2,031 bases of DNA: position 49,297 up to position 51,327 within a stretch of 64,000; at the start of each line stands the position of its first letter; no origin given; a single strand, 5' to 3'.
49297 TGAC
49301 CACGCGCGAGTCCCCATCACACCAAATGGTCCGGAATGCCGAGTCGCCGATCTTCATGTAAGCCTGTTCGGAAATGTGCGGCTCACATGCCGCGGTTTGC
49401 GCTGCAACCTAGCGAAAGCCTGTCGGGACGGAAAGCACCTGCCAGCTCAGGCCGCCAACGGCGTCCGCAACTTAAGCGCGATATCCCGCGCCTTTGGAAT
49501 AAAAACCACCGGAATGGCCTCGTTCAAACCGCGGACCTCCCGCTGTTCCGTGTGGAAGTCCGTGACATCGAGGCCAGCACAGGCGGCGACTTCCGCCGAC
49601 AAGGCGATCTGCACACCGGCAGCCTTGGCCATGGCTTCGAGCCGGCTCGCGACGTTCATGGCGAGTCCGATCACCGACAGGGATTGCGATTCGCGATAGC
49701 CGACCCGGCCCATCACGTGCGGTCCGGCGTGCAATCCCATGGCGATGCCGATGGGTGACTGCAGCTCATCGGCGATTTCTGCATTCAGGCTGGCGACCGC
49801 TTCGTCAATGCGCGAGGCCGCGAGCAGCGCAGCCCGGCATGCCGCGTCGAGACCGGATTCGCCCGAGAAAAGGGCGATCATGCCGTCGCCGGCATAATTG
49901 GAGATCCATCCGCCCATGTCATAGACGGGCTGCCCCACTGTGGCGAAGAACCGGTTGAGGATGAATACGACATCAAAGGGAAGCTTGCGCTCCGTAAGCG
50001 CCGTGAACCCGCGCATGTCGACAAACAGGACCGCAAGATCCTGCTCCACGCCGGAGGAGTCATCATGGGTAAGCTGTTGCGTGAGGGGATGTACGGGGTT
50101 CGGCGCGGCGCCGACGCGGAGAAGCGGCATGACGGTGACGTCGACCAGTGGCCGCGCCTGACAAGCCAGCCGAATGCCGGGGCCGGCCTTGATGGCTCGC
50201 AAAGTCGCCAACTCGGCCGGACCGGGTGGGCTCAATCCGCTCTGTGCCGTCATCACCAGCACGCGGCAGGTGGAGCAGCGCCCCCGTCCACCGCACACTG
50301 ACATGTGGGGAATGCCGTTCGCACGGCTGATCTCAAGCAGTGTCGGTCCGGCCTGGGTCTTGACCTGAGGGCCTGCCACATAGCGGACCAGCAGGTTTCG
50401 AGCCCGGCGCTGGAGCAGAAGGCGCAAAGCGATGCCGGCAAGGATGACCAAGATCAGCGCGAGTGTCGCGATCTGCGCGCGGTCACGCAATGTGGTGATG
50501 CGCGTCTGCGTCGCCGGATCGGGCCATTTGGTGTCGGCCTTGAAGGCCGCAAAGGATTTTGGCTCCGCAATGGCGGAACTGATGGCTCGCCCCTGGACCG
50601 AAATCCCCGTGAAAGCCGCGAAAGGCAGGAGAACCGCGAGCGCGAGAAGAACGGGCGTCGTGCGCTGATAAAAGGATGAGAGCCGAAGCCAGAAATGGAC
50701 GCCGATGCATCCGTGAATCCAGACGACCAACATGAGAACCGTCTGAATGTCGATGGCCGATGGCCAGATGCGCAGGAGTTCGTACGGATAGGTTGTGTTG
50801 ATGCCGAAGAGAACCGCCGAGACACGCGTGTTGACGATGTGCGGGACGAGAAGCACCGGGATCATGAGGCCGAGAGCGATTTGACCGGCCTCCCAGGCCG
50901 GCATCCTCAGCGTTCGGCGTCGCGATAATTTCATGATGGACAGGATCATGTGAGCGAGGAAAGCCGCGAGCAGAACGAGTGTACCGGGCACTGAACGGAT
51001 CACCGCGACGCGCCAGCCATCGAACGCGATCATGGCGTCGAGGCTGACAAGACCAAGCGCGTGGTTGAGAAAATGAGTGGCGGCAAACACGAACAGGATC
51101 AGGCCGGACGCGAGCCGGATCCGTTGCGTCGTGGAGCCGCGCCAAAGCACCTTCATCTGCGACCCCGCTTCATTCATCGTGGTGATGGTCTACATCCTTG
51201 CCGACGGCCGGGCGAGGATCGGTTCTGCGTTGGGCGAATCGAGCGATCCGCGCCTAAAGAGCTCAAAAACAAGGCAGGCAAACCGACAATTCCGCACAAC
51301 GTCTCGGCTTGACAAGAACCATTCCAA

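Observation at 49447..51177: Membrane-embedded adenylate cyclase fused to a plant-type 2Fe-2S ferredoxin domain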

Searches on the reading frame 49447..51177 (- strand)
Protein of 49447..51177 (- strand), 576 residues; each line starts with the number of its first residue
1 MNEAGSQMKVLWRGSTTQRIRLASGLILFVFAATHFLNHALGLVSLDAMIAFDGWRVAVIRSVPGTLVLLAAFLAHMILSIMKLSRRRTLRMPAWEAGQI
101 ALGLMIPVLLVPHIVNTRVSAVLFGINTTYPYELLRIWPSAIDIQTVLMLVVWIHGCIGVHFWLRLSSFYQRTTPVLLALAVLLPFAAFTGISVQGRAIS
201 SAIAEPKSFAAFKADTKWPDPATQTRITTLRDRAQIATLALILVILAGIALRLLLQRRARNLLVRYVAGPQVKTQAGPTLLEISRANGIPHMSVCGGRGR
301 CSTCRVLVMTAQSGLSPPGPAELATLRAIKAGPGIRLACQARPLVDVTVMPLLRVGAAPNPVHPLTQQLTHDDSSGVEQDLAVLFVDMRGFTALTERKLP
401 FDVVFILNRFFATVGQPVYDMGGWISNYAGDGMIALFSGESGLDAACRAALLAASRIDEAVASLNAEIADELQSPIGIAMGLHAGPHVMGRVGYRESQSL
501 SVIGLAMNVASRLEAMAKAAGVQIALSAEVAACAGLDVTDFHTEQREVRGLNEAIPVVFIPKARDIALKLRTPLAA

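Call 3: search_protein_families(library=pfam, proteins=[window:49447-51177:-], max_evalue=1)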
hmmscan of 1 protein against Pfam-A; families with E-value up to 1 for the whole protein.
window:49447-51177:- (576 aa): 2 families
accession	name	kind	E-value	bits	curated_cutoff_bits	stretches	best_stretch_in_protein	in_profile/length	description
PF00211.25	Guanylate_cyc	-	1.9e-11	44.3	21.9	1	379-546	7-165/183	Adenylate and Guanylate cyclase catalytic domain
PF00111.32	Fer2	-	1.1e-07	32.1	21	1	273-343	9-76/77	2Fe-2S iron-sulfur cluster binding domain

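Call 4: search_protein_families(library=ncbifam, proteins=[window:49447-51177:-], max_evalue=1)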
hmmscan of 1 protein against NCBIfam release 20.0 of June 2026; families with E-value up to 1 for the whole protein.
window:49447-51177:- (576 aa): 5 families
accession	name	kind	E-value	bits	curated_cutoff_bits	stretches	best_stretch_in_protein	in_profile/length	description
TIGR01941.1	nqrF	equivalog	2.9e-09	36.3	295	1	238-343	10-112/405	NADH:ubiquinone reductase (Na(+)-transporting) subunit F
NF040756.1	corr_regen_AcsV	exception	0.0003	19.3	800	1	269-350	8-84/632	corrinoid activation/regeneration protein AcsV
NF058673.1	LipAdnlyCyLipJMY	equivalog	0.00051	18.9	800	1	406-525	321-415/449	bifunctional lipase/adenylate cyclase LipJ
TIGR02007.1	fdx_isc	equivalog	0.0061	16.7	132.1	1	269-341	15-88/110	ISC system 2Fe-2S type ferredoxin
TIGR03903.1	TOMM_kin_cyc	equivalog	0.022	12.6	705.75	1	421-525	332-429/1267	TOMM system kinase/cyclase fusion protein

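Call 5: search_solved_structures(query=window:49447-51177:-, max_evalue=0.01, show_alignments=3)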
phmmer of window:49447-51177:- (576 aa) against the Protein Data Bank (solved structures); distinct sequences matched with E-value up to 0.01: 54.
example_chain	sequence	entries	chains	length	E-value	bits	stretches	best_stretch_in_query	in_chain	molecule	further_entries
2w01_A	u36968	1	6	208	2.9e-16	62.8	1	376-538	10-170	ADENYLATE CYCLASE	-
5mbg_A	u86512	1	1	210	3.7e-16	62.5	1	382-564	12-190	Beta subunit of photoactivated adenylyl cyclase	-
5mbj_A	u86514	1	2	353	1.5e-15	60.5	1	382-564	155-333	Beta subunit of photoactivated adenylyl cyclase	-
5m27_A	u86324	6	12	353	1.5e-15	60.4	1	382-564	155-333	Beta subunit of photoactivated adenylyl cyclase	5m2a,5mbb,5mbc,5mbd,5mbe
5mbk_A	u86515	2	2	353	1.5e-15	60.4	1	382-564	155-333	Beta subunit of photoactivated adenylyl cyclase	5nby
5mbh_A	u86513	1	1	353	2.1e-15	60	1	382-564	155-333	Beta subunit of photoactivated adenylyl cyclase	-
6fht_A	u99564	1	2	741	4.8e-15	58.8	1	376-538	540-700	Bacteriophytochrome,Adenylate cyclase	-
5x4t_A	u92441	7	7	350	4.3e-11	45.8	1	382-560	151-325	Photoactivated adenylyl cyclase | Family 3 adenylate cyclase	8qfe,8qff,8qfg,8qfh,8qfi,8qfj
9f1z_A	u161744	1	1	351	4.4e-11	45.8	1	382-560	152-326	Family 3 adenylate cyclase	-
5x4u_A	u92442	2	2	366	4.8e-11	45.6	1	382-560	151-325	Photoactivated adenylyl cyclase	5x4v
3r5g_A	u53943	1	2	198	4.8e-11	45.6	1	379-530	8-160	CyaB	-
4yus_A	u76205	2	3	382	5.3e-11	45.5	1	382-560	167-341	Family 3 adenylate cyclase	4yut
9f1w_A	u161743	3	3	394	5.7e-11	45.4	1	382-560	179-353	Family 3 adenylate cyclase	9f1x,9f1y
1wc0_A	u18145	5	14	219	1.3e-10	44.2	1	381-556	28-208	ADENYLATE CYCLASE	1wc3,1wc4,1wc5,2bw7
1wc1_A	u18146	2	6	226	1.3e-10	44.2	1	381-556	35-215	ADENYLATE CYCLASE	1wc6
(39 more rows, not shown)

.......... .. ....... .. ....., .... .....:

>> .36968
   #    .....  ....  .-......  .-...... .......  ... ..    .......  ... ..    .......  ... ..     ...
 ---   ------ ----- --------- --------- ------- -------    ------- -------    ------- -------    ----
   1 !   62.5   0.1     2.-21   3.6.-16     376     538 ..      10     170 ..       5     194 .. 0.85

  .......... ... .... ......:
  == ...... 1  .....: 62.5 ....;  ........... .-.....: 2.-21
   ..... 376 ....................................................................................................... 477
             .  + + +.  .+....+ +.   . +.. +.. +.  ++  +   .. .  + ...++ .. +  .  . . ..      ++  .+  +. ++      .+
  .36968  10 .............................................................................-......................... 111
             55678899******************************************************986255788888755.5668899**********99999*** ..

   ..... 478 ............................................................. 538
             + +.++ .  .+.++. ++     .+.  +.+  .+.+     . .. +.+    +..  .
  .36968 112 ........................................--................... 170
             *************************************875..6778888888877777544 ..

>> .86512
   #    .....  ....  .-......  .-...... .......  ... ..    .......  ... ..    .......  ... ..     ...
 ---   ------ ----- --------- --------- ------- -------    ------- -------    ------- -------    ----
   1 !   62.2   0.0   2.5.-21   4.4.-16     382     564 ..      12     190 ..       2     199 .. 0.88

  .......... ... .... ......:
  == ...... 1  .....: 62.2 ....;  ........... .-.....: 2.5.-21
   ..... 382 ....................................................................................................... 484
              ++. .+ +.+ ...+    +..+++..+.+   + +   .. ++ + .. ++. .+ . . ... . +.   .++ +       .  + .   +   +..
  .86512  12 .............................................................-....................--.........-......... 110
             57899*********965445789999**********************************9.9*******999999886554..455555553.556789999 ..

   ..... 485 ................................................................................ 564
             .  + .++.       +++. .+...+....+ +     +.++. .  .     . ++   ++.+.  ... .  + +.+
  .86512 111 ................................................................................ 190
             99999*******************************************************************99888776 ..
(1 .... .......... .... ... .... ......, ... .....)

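Call 6: find_homologous_proteins(query=window:49447-51177:-, max_evalue=0.00001)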
Query window:49447-51177:- (576 aa): 7544 proteins with E <= 0.00001 among 8000 candidates; the best 120 are listed.
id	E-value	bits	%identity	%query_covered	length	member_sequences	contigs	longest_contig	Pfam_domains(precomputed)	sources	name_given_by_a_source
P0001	0.0e+0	1254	100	100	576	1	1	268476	PF00111.33,PF00211.26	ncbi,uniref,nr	ncbi:adenylate/guanylate cyclase domain-containing protein [Lichenifustis flavocetrariae]|uniref:Ade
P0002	4.8e-232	790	65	99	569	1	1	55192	PF00111.33,PF00211.26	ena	-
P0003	7.0e-218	743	60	99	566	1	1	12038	PF00111.33,PF00211.26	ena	-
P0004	4.9e-210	717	60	98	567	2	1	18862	PF00111.33,PF00211.26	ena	-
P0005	1.6e-207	709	58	98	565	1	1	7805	PF00111.33,PF00211.26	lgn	-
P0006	2.2e-206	705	58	98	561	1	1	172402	PF00111.33,PF00211.26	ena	-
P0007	4.2e-204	698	59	98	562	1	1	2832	PF00111.33,PF00211.26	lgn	-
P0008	4.9e-203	694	58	98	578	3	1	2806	PF00111.33,PF00211.26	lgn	-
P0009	1.3e-202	693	57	98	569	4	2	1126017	PF00111.33,PF00211.26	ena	-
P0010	9.4e-202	690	59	98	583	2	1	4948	PF00111.33,PF00211.26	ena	-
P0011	1.8e-201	689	57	97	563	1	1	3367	PF00111.33,PF00211.26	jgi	jgi:adenylate cyclase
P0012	1.0e-200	687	59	96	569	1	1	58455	PF00111.33,PF00211.26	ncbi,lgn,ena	-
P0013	1.3e-200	686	57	98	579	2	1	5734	PF00111.33,PF00211.26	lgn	-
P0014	8.2e-199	680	55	98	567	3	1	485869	PF00111.33,PF00211.26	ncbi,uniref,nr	ncbi:adenylate/guanylate cyclase domain-containing protein [Lichenihabitans psoromatis]|uniref:adeny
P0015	5.0e-198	678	56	98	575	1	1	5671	PF00111.33,PF00211.26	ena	-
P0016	6.5e-198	677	57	97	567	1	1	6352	PF00111.33,PF00211.26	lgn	-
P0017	5.2e-196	671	57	98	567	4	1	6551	PF00111.33,PF00211.26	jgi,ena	-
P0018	5.3e-193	661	55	98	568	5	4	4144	PF00111.33,PF00211.26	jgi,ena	-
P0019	6.9e-192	657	55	98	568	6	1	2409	PF00111.33,PF00211.26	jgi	jgi:adenylate cyclase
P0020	1.4e-191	656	55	98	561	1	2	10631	PF00111.33,PF00211.26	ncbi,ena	-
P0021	1.7e-189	650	54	98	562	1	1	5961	PF00111.33,PF00211.26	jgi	jgi:adenylate cyclase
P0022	3.0e-189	649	56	97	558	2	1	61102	PF00111.33,PF00211.26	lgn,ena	-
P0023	4.5e-189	648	54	98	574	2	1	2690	PF00111.33,PF00211.26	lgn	-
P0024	5.1e-189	648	53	99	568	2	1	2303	PF00111.33,PF00211.26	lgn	-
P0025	6.1e-189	648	54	98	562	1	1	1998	PF00111.33,PF00211.26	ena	-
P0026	7.9e-189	647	54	96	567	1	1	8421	PF00111.33,PF00211.26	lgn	-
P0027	1.6e-188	646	54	98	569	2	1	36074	PF00211.26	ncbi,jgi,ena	jgi:adenylate cyclase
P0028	2.7e-187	642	55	97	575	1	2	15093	PF00111.33,PF00211.26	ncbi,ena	-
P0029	4.9e-187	641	53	99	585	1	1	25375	PF00111.33,PF00211.26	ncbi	-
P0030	5.8e-187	641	54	98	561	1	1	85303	PF00111.33,PF00211.26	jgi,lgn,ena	-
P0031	1.5e-186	640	55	98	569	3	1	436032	PF00111.33,PF00211.26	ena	-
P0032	2.4e-186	639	55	97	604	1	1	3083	PF00111.33,PF00211.26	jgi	jgi:adenylate cyclase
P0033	2.5e-186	639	54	97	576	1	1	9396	PF00111.33,PF00211.26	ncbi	-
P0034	2.8e-186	639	54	98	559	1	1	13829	PF00111.33,PF00211.26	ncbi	-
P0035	3.0e-186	639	54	98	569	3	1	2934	PF00111.33,PF00211.26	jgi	jgi:adenylate cyclase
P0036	3.0e-186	639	53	99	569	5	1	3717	PF00111.33,PF00211.26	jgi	jgi:adenylate cyclase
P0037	6.2e-186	638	53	98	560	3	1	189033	PF00111.33,PF00211.26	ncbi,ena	-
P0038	7.1e-186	638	55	97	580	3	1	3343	PF00111.33,PF00211.26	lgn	-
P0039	1.2e-185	637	53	97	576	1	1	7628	PF00111.33,PF00211.26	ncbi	-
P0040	1.8e-184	633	53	97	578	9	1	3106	PF00111.33,PF00211.26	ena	-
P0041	5.8e-184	631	55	97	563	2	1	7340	PF00111.33,PF00211.26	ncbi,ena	-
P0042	6.4e-183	628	55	97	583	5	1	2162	PF00111.33,PF00211.26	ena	-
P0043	1.3e-182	627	54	98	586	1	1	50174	PF00111.33,PF00211.26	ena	-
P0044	1.7e-182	626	54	98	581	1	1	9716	PF00111.33,PF00211.26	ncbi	ncbi:MAG: adenylate/guanylate cyclase domain-containing protein [Burkholderiaceae bacterium]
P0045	2.1e-182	626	56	97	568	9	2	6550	PF00111.33,PF00211.26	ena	-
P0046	4.3e-181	622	55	98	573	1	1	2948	PF00111.33,PF00211.26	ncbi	ncbi:MAG: adenylate/guanylate cyclase domain-containing protein [Burkholderiaceae bacterium]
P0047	8.5e-181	621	55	98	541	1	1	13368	PF00111.33,PF00211.26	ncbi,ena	-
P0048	1.5e-179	617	65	75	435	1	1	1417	PF00111.33,PF00211.26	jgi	jgi:adenylate cyclase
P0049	2.6e-179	616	55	97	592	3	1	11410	PF00111.33,PF00211.26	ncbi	-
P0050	3.6e-179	615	53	97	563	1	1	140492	PF00111.33,PF00211.26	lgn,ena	-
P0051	4.7e-179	615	53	97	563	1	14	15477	PF00111.33,PF00211.26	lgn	-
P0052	1.8e-178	613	54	96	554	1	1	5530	PF00111.33,PF00211.26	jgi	jgi:adenylate cyclase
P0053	1.1e-176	607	53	98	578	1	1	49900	PF00111.33,PF00211.26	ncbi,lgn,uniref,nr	ncbi:adenylate cyclase [Methylobacterium sp. 174MFSha1.1]|uniref:adenylate/guanylate cyclase domain-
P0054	1.7e-175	603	52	98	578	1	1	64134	PF00111.33,PF00211.26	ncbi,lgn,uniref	ncbi:adenylate/guanylate cyclase domain-containing protein [Methylobacterium sp. EM32]|uniref:adenyl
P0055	6.3e-175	601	52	98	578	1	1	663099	PF00111.33,PF00211.26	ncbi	ncbi:adenylate/guanylate cyclase domain-containing protein [Methylobacterium sp. Gmos1]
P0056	6.3e-175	601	53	97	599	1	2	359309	PF00111.33,PF00211.26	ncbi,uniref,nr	ncbi:Na(+)-translocating NADH-quinone reductase subunit F [Methylobacterium crusticola]|uniref:Na(+)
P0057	2.2e-174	600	52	98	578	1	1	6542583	PF00111.33,PF00211.26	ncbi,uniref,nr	ncbi:adenylate/guanylate cyclase domain-containing protein [Methylobacterium sp. 17Sr1-1]|uniref:ade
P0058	1.3e-173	597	52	99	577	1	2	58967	PF00111.33,PF00211.26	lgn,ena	-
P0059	1.4e-173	597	52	99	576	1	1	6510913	PF00111.33,PF00211.26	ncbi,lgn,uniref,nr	ncbi:adenylate/guanylate cyclase domain-containing protein [Methylobacterium indicum]|uniref:adenyla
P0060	1.8e-173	597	52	99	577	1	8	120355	PF00111.33,PF00211.26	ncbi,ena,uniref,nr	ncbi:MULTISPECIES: adenylate/guanylate cyclase domain-containing protein [Methylobacterium]|uniref:a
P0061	2.0e-173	596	52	99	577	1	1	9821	PF00111.33,PF00211.26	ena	-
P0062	2.0e-173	596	52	99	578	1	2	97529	PF00111.33,PF00211.26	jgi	jgi:adenylate cyclase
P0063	2.4e-173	596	52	99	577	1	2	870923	PF00111.33,PF00211.26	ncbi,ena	-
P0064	3.1e-173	596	51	99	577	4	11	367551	PF00111.33,PF00211.26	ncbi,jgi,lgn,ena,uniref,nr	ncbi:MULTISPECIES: adenylate/guanylate cyclase domain-containing protein [Methylobacterium]|jgi:aden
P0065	4.0e-173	595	51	99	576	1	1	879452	PF00111.33,PF00211.26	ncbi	-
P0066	4.6e-173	595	51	99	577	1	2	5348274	PF00111.33,PF00211.26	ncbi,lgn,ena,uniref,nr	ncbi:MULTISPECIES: adenylate/guanylate cyclase domain-containing protein [Methylobacterium]|uniref:A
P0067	5.0e-173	595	52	98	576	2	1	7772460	PF00111.33,PF00211.26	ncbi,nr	ncbi:adenylate/guanylate cyclase domain-containing protein [Methylobacterium nodulans]|nr:adenylate/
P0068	5.7e-173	595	52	99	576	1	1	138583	PF00111.33,PF00211.26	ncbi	-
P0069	7.1e-173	595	51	99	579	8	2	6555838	PF00111.33,PF00211.26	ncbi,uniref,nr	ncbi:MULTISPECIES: adenylate/guanylate cyclase domain-containing protein [Methylobacterium]|uniref:a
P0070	1.6e-172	593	51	100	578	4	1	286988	PF00111.33,PF00211.26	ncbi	-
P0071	1.6e-172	593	51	99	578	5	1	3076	PF00111.33,PF00211.26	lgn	-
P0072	3.5e-172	592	51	99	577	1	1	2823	PF00111.33,PF00211.26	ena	-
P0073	4.1e-172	592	52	97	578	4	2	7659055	PF00111.33,PF00211.26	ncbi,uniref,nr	ncbi:adenylate/guanylate cyclase [Methylobacterium sp. 4-46]|uniref:adenylate/guanylate cyclase doma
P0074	4.4e-172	592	51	100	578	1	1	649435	PF00111.33,PF00211.26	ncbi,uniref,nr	ncbi:adenylate/guanylate cyclase domain-containing protein [Methylobacterium terricola]|uniref:Adeny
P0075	4.6e-172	592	51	98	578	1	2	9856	PF00111.33,PF00211.26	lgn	-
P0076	5.1e-172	592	51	98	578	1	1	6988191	PF00111.33,PF00211.26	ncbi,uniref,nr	ncbi:adenylate/guanylate cyclase domain-containing protein [Methylobacterium aquaticum]|uniref:adeny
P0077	7.4e-172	591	51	97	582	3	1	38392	PF00111.33,PF00211.26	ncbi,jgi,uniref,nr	ncbi:adenylate/guanylate cyclase domain-containing protein [Methylobacterium variabile]|jgi:adenylat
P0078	8.8e-172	591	51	98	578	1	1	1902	PF00111.33,PF00211.26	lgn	-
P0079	9.9e-172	591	51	99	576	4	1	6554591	PF00111.33,PF00211.26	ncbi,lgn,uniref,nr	ncbi:adenylate/guanylate cyclase domain-containing protein [Methylobacterium indicum]|uniref:Adenyla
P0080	1.4e-171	590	51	98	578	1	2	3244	PF00111.33,PF00211.26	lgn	-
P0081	6.5e-171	588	50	100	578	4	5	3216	PF00111.33,PF00211.26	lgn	-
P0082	1.1e-170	587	51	99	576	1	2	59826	PF00111.33,PF00211.26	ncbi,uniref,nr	ncbi:adenylate/guanylate cyclase domain-containing protein [Methylobacterium indicum]|uniref:adenyla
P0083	1.7e-170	587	52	97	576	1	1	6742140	PF00111.33,PF00211.26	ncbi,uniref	ncbi:adenylate/guanylate cyclase domain-containing protein [Methylobacterium sp. ID0610]|uniref:aden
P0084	3.5e-170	586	51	100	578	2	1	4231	PF00111.33,PF00211.26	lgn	-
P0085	4.3e-170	585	51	97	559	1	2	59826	PF00111.33,PF00211.26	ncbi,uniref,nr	ncbi:guanylate cyclase [Methylobacterium indicum]|uniref:Guanylate cyclase n=1 Tax=Methylobacterium 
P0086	5.4e-170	585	52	96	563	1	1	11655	PF00111.33,PF00211.26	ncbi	-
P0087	6.4e-170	585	53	97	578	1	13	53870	PF00111.33,PF00211.26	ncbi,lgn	ncbi:adenylate/guanylate cyclase domain-containing protein [Methylobacterium sp. JK268]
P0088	7.5e-170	585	52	96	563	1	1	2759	PF00111.33,PF00211.26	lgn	-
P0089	1.7e-169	584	52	96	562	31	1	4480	PF00111.33,PF00211.26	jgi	jgi:adenylate cyclase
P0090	2.1e-169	583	48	98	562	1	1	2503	PF00111.33,PF00211.26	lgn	-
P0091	2.7e-169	583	52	96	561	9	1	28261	PF00111.33,PF00211.26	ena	-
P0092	5.3e-169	582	51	97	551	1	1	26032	PF00111.33,PF00211.26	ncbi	-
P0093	6.7e-169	582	51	100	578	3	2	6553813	PF00111.33,PF00211.26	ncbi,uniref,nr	ncbi:adenylate/guanylate cyclase domain-containing protein [Methylobacterium currus]|uniref:Adenylat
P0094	1.7e-168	580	52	97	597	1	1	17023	PF00111.33,PF00211.26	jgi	jgi:adenylate cyclase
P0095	1.3e-167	577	51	91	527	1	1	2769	PF00111.33,PF00211.26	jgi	jgi:adenylate cyclase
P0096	1.5e-167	577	52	97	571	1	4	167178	PF00111.33,PF00211.26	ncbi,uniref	ncbi:adenylate/guanylate cyclase domain-containing protein [Methylobacterium oryzisoli]|uniref:adeny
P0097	2.9e-167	576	51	97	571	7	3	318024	PF00111.33,PF00211.26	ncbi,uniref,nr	ncbi:adenylate/guanylate cyclase domain-containing protein [Methylobacterium isbiliense]|uniref:Na(+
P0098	7.4e-167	575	48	97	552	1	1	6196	PF00111.33,PF00211.26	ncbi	-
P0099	2.0e-166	573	49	98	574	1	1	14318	PF00111.33,PF00211.26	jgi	jgi:adenylate cyclase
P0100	2.4e-166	573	50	98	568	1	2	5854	PF00111.33,PF00211.26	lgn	-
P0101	3.2e-166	573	50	97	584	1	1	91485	PF00111.33,PF00211.26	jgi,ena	-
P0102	5.5e-166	572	51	97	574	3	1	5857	PF00111.33,PF00211.26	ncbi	-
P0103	5.8e-166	572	48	98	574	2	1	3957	PF00111.33,PF00211.26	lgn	-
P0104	1.1e-165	571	50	97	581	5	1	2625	PF00111.33,PF00211.26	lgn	-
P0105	1.4e-165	571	47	97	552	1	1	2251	PF00111.33,PF00211.26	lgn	-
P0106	1.7e-165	570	50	96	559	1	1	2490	PF00111.33,PF00211.26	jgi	jgi:adenylate cyclase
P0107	7.5e-165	568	49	98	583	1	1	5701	PF00111.33,PF00211.26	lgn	-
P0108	7.9e-165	568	49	97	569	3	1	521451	PF00111.33,PF00211.26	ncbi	-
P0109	2.4e-164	567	48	97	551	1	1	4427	PF00111.33,PF00211.26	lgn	-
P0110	2.5e-164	566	56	84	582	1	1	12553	PF00111.33,PF00211.26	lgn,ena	-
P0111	3.2e-164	566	49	97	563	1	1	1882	PF00111.33,PF00211.26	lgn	-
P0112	4.3e-164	566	51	96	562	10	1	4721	PF00111.33,PF00211.26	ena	-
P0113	7.5e-164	565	51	97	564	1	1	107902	PF00111.33,PF00211.26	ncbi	ncbi:MAG: adenylate/guanylate cyclase domain-containing protein [Hyphomicrobiales bacterium]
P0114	7.5e-164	565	50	97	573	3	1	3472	PF00111.33,PF00211.26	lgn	-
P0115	8.6e-164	565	49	98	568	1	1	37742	PF00111.33,PF00211.26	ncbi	-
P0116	1.3e-163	564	48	97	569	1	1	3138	PF00111.33,PF00211.26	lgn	-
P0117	1.7e-163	564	49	96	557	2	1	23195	PF00111.33,PF00211.26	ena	-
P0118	2.7e-163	563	48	97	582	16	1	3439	PF00111.33,PF00211.26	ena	-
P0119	2.8e-163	563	48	98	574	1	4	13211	PF00111.33,PF00211.26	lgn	-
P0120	7.6e-163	562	47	99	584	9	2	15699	PF00111.33,PF00211.26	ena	-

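Call 24: find_encoding_contigs(protein=P0001, flank=10000, max_places=3)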
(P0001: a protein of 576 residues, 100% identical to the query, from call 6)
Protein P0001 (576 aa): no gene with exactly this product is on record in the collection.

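Call 25: find_encoding_contigs(protein=P0057, flank=8000, max_places=2)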
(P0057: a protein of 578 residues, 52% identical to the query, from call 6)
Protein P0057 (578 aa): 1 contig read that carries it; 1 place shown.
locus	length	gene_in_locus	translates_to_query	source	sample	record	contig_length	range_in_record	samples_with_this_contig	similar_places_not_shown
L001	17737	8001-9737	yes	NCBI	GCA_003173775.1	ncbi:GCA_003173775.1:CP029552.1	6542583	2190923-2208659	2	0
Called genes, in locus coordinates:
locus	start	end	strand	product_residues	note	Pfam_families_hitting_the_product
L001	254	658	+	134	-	PF00903:Glyoxalase, PF13468:Glyoxalase_3, PF13669:Glyoxalase_4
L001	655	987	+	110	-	PF07330:DUF1467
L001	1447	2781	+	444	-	PF00587:tRNA-synt_2b, PF03129:HGTP_anticodon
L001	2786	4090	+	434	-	PF12704:MacB_PCD, PF02687:FtsX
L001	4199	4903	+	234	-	PF00005:ABC_tran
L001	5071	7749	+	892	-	PF01326:PPDK_N, PF00391:PEP-utilizers, PF02896:PEP-utilizers_C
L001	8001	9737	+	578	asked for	PF00111:Fer2, PF00211:Guanylate_cyc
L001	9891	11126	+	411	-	PF07486:Hydrolase_2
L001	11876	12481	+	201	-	-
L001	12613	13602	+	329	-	PF08240:ADH_N, PF00107:ADH_zinc_N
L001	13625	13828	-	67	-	-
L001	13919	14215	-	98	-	PF03992:ABM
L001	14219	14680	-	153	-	PF12802:MarR_2, PF09339:HTH_IclR (faint), PF13518:HTH_28 (weak)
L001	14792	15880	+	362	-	PF02547:Queuosine_synth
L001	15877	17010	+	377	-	PF01702:TGT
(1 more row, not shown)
